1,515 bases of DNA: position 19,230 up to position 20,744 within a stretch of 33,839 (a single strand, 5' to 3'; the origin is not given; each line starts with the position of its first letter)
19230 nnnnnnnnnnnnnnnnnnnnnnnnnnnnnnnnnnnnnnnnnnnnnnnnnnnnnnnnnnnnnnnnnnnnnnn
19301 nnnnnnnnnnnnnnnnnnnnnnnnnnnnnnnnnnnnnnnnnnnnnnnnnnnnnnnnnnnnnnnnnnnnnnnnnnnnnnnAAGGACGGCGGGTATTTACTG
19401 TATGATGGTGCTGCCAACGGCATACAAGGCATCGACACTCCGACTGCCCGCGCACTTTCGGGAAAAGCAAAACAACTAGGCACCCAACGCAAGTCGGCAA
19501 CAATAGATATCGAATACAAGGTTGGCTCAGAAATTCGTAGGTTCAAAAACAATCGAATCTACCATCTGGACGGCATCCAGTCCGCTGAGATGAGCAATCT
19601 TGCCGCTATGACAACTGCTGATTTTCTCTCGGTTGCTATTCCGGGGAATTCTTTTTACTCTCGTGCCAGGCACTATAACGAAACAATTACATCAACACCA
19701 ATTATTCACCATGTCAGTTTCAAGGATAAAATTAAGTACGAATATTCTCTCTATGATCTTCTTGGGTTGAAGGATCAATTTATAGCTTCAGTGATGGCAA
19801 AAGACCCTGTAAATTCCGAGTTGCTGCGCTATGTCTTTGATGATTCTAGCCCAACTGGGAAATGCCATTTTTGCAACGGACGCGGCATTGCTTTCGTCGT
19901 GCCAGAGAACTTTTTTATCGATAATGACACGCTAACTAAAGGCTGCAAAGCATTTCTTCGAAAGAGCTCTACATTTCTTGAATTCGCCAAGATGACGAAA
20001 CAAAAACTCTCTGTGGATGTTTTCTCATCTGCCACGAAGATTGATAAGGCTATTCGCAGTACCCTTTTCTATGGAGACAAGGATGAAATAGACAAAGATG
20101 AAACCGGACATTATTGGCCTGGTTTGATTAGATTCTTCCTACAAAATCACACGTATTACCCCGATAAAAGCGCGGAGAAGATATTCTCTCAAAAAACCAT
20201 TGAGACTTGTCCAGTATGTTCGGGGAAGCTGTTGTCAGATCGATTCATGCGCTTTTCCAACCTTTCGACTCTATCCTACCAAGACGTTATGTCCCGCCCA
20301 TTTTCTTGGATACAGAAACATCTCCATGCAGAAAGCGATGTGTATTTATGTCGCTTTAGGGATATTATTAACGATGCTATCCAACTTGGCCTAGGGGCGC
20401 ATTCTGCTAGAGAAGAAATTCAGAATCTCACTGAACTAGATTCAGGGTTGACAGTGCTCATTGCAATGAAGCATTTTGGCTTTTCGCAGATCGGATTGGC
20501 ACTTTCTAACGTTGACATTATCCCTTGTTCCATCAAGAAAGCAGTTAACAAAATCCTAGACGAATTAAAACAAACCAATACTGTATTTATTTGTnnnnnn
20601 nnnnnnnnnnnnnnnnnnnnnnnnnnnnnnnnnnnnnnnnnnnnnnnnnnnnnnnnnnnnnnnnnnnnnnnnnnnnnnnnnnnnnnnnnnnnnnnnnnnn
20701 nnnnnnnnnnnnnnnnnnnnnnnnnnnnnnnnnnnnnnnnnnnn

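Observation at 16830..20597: UvrA-like protein with both ABC modules and UvrA-type zinc modules, plus an extra Cys-module-bearing C-terminal region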

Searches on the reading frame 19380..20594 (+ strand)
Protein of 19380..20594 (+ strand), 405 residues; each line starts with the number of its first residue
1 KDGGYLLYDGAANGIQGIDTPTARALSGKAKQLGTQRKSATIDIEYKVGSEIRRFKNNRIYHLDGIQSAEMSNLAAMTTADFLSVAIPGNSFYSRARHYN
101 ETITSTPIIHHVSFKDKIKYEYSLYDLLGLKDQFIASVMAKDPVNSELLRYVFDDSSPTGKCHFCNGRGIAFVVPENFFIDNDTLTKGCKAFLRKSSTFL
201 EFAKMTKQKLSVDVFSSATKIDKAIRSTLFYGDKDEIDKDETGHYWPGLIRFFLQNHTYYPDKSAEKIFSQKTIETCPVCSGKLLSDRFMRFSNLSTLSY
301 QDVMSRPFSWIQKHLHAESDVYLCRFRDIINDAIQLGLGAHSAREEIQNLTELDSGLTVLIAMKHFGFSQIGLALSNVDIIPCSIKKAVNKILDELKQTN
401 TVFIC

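Call 18: search_solved_structures(query=window:19380-20594:+, max_evalue=10, show_alignments=2)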
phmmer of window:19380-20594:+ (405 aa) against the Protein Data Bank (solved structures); distinct sequences matched with E-value up to 10: 1.
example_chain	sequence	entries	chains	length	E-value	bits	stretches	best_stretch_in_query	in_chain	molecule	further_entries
3pih_A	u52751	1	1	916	1.3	11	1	148-287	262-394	UvrABC system protein A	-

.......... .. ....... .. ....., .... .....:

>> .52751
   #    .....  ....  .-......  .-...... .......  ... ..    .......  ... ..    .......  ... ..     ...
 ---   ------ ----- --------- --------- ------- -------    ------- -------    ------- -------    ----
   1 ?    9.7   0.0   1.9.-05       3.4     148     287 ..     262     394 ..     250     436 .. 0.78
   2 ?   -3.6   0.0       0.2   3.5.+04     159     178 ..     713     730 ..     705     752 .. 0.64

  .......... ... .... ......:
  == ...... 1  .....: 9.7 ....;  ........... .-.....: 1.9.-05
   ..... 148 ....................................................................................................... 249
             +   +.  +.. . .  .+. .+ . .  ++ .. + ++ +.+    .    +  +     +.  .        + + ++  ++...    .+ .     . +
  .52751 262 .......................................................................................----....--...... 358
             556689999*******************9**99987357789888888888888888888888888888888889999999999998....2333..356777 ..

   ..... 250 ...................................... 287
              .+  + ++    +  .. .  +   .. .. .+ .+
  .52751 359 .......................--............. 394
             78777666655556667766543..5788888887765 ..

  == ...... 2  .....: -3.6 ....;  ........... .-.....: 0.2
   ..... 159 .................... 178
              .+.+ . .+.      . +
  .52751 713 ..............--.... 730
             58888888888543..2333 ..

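Call 48: predict_structure(alignment_id=A2)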
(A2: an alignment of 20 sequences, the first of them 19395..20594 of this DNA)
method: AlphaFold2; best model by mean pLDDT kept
length: 400 residues; sequences in the alignment: 20
mean_pLDDT: 85.3   pTM: 0.77
mean pLDDT of the five models: 85.3, 84.7, 83.1, 83.0, 82.9
residues with pLDDT >= 90: 233; 70-90: 101; 50-70: 50; < 50: 16
segments of 3 or more residues with pLDDT < 50: 1-5, 26-35
pLDDT, mean of each block of 10 residues (from residue 1): 51 61 51 59 86 92 88 81 65 63 90 92 95 92 93 92 93 89 93 90 85 78 86 66 94 92 94 93 87 90 95 85 96 96 95 94 86 94 95 93
secondary structure, 60 per line:
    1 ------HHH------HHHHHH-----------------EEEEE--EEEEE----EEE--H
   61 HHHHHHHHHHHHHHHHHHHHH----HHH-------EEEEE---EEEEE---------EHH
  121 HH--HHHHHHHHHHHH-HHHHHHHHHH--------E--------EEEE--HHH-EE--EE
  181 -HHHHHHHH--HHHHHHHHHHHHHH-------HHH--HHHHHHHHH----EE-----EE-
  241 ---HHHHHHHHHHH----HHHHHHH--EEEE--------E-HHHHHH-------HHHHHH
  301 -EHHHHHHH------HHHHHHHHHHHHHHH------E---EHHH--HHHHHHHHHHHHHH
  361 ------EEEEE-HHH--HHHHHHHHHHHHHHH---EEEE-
elements in order: H16-21 E39-43 E46-50 E55-57 H60-81 E96-100 E104-108 H119-122 H125-136 H138-147 E165-168 H182-189 H192-205 H218-226 H244-254 H259-265 E268-271 H282-287 H295-300 H303-309 H316-330 H347-360 E367-371 H378-392 E396-399

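Call 49: search_protein_representatives(protein=window:19434-20594:+)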
Query: 387 residues. Proteins with E-value up to 0.001 (for the whole library): 39; up to 1e-10: 32; up to 1e-30: 18. The best 39 are listed.
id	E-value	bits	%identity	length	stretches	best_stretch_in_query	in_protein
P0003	1.1e-192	656.2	73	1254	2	1-387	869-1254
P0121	2.9e-88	312.7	53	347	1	1-258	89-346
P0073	2.3e-74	266.9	36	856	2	1-387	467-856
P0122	1.3e-71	257.9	33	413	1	14-387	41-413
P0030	1.1e-61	225.2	33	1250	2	2-386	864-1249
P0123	8.5e-52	192.7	28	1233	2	52-364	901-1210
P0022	4.3e-51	190.4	30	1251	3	24-385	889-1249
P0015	1.8e-50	188.3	30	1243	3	50-385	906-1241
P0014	7.2e-48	179.8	33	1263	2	2-385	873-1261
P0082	1.1e-47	179.2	33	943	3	28-386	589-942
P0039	1.1e-46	175.9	31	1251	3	45-386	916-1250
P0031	7.1e-46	173.2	28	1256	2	47-387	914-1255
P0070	9.6e-46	172.8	26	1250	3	1-386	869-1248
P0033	5.0e-44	167.1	28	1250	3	1-386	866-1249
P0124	2.6e-42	161.5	28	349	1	55-386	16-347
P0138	1.9e-08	50.1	24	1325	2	131-316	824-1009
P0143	1.9e-04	36.9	23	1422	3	74-334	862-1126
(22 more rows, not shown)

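Call 52: fold_search(model_id=the predicted structure, library=pdb)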
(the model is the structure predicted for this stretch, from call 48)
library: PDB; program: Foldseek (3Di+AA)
matches with E <= 10: 626; with E <= 0.001: 39
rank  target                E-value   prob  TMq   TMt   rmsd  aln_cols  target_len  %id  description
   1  2vf7_C                1.4e-13  1.00  0.52  0.28  10.9       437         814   14  Crystal structure of UvrA2 from Deinococcus radiodurans (released 2008-12-16)
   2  2r6f_A                4.7e-13  1.00  0.54  0.26  12.7       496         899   10  Crystal Structure of Bacillus stearothermophilus UvrA (released 2008-01-08)
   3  9ga5_A                5.5e-13  1.00  0.51  0.28   9.2       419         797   16  MtUvrA2 bound to endogenous E. coli DNA (released 2025-04-23)
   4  2vf7_B                6.5e-13  1.00  0.55  0.30   9.2       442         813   13  Crystal structure of UvrA2 from Deinococcus radiodurans (released 2008-12-16)
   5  9gxv_A                6.9e-13  1.00  0.49  0.27   9.9       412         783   13  C. thermocellum UvrA in complex with DNA with a fluorescein modification and ADP (basal conformation) (released 2025-12-24)
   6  2vf8_A                8.1e-13  1.00  0.57  0.31   8.7       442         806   12  Crystal structure of UvrA2 from Deinococcus radiodurans (released 2008-12-16)
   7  2vf7_A                1.1e-12  1.00  0.53  0.29  10.0       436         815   14  Crystal structure of UvrA2 from Deinococcus radiodurans (released 2008-12-16)
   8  9gxs_A                1.4e-12  1.00  0.49  0.28  10.7       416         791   12  C. thermocellum UvrA in complex with DNA with a fluorescein modification (basal conformation) (released 2025-12-24)
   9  9gxu_A                1.5e-12  1.00  0.53  0.29  10.3       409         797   12  C. thermocellum UvrA (K647A) in complex with DNA with a fluorescein modification (basal conformation) (released 2025-12-24)
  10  9gxp_A                1.6e-12  1.00  0.50  0.27  11.0       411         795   12  C. thermocellum UvrA in complex with DNA with an abasic site (basal conformation) (released 2025-12-24)
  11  9gxw_A                2.0e-12  1.00  0.53  0.29  10.3       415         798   12  C. thermocellum UvrA (K39A) in complex with DNA with a fluorescein modification and AMPPNP (basal conformation) (released 2025-12-24)
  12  2r6f_B                2.8e-12  1.00  0.54  0.26  13.3       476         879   12  Crystal Structure of Bacillus stearothermophilus UvrA (released 2008-01-08)
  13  2vf8_B                2.1e-11  1.00  0.51  0.27  10.4       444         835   12  Crystal structure of UvrA2 from Deinococcus radiodurans (released 2008-12-16)
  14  3uwx_A                6.9e-11  1.00  0.51  0.24  13.1       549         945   10  Crystal structure of UvrA-UvrB complex (released 2012-02-08)
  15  9ga3_A                1.7e-10  1.00  0.54  0.29   9.2       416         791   14  MtUvrA2UvrB bound to damaged oligonucleotide (released 2025-04-23)
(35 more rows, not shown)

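Call 61: search_dna_similar(query=window:19434-20594:+, collection=plasmids, mode=protein, max_evalue=0.001, max_rows=15)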
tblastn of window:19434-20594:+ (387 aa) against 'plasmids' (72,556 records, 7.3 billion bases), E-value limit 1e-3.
Records with a match: 1; places in all: 1; records where one place covers at least 80% of the query: 0.
Best place of each record, by identity: <60% 1.
By first word of the organism name: Bernardetia 1.
By predicted mobility (MOB-suite, as given by PLSDB): non-mobilizable 1.
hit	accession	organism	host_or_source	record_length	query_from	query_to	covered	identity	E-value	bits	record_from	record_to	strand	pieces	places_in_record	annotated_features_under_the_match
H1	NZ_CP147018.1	Bernardetia sp. Wsw4-3y2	Red alga,Red algae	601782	134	303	44%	25.9%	3e-4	51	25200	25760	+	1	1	uvrA: excinuclease ABC subunit UvrA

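Call 62: search_dna_similar(query=window:19434-20594:+, collection=phages, mode=protein, max_evalue=0.001, max_rows=10)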
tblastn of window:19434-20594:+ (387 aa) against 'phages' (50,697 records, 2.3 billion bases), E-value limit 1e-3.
No match.

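Call 70: search_protein_families(library=ncbifam, proteins=[window:19434-20594:+], max_evalue=1)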
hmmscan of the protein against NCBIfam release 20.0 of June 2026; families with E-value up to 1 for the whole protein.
window:19434-20594:+ (387 aa): 2 families
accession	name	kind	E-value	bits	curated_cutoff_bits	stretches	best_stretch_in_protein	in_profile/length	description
TIGR00630.1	uvra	equivalog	1.1e-07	30.5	729.8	1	127-291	260-437/924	excinuclease ABC subunit UvrA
NF001503.0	PRK00349.1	equivalog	9.8e-06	23.9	1147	1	129-273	264-423/943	excinuclease ABC subunit UvrA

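Call 71: search_protein_families(library=pfam, proteins=[window:19434-20594:+], max_evalue=1)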
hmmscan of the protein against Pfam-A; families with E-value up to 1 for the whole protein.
window:19434-20594:+ (387 aa): 2 families
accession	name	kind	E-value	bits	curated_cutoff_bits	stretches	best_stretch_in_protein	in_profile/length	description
PF00684.25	DnaJ_CXXCXGXG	-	0.16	12.7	32.7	0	142-157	16-31/65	DnaJ central domain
PF17302.8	DUF5351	-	0.47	11.2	27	0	257-265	18-26/29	Family of unknown function (DUF5351)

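Call 76: find_encoding_contigs(protein=P0138, flank=8000, max_places=1)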
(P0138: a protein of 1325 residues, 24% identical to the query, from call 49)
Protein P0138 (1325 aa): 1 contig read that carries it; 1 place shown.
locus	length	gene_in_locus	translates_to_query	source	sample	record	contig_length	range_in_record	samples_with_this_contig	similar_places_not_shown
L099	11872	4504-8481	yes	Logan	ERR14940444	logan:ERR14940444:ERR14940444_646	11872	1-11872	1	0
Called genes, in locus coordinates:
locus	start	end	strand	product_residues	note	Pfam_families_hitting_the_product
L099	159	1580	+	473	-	-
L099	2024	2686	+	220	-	PF04397:LytTR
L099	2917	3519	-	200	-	PF02527:GidB, PF13489:Methyltransf_23, PF01209:Ubie_methyltran, PF06325:PrmA, PF13847:Methyltransf_31, PF08241:Methyltransf_11, PF08242:Methyltransf_12, PF13649:Methyltransf_25, +3 more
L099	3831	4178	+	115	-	-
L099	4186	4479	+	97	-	PF00005:ABC_tran (weak)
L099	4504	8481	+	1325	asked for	PF00684:DnaJ_CXXCXGXG (faint), PF15777:Anti-TRAP (faint), PF17755:UvrA_DNA-bind, PF00005:ABC_tran (faint)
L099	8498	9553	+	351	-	PF04055:Radical_SAM (weak), PF13353:Fer4_12 (weak)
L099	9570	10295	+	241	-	PF00106:adh_short, PF08659:KR (faint), PF13561:adh_short_C2, PF23441:SDR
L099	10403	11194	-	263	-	-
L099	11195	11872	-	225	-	?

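Call 77: find_encoding_contigs(protein=P0143, flank=8000, max_places=1)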
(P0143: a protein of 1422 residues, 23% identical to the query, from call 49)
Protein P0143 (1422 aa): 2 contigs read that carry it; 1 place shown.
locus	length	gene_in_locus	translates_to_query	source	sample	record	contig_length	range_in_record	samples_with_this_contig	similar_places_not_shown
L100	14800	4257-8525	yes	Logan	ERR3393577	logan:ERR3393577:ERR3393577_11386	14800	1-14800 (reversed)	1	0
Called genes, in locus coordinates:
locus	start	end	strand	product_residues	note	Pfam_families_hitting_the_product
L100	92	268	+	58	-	-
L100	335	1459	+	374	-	PF04055:Radical_SAM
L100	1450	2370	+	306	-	PF04055:Radical_SAM, PF13353:Fer4_12 (weak)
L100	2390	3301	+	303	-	-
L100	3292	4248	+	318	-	PF00535:Glycos_transf_2, PF10111:Glyco_tranf_2_2, PF13641:Glyco_tranf_2_3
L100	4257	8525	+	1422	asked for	PF00005:ABC_tran (faint), PF02463:SMC_N (faint), PF13401:AAA_22 (faint), PF20720:nSTAND3 (faint), PF00684:DnaJ_CXXCXGXG (faint), PF17755:UvrA_DNA-bind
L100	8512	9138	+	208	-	PF08123:DOT1 (weak), PF00398:RrnaAD, PF13649:Methyltransf_25 (weak), PF13847:Methyltransf_31 (weak), PF08241:Methyltransf_11 (weak), PF08242:Methyltransf_12 (weak)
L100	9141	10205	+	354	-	PF04055:Radical_SAM, PF13353:Fer4_12 (weak)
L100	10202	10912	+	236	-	PF00106:adh_short, PF13561:adh_short_C2, PF23441:SDR (weak)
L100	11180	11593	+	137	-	-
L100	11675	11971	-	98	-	-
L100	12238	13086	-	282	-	PF10021:PARG_cat_microb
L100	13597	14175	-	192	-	-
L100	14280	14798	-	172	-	?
